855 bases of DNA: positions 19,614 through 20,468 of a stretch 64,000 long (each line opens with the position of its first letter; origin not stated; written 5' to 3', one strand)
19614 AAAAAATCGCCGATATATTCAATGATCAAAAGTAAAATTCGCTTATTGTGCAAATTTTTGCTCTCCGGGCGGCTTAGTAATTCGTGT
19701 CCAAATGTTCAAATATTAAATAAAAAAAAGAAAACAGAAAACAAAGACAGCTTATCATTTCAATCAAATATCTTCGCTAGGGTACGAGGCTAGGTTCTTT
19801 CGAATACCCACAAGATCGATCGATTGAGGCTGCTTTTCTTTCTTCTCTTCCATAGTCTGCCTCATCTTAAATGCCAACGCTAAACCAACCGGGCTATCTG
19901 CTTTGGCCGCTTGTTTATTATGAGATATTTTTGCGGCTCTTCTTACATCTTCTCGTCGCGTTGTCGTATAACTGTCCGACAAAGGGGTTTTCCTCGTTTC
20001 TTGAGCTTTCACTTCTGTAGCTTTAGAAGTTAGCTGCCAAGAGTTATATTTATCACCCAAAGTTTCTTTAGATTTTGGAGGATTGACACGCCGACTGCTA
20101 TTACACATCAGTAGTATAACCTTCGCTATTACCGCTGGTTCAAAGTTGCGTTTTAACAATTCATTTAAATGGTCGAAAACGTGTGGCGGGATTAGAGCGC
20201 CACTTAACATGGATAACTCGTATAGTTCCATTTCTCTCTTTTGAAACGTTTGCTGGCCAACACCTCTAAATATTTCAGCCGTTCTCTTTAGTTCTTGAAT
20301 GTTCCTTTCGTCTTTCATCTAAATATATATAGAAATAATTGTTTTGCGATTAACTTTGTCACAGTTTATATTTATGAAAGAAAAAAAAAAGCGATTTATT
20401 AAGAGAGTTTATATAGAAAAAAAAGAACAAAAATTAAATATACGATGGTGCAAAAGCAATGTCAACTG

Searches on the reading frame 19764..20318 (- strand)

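Call 39: search_protein_families(library=pfam, proteins=[window:19764-20318:-], max_evalue=0.0001)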
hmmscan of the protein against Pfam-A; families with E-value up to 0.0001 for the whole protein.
window:19764-20318:- (184 aa): 1 family
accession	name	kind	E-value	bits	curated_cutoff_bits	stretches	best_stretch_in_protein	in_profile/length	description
PF12926.12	MOZART2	-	3e-07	30.6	23.3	1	26-76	28-78/91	Mitotic-spindle organizing gamma-tubulin ring associated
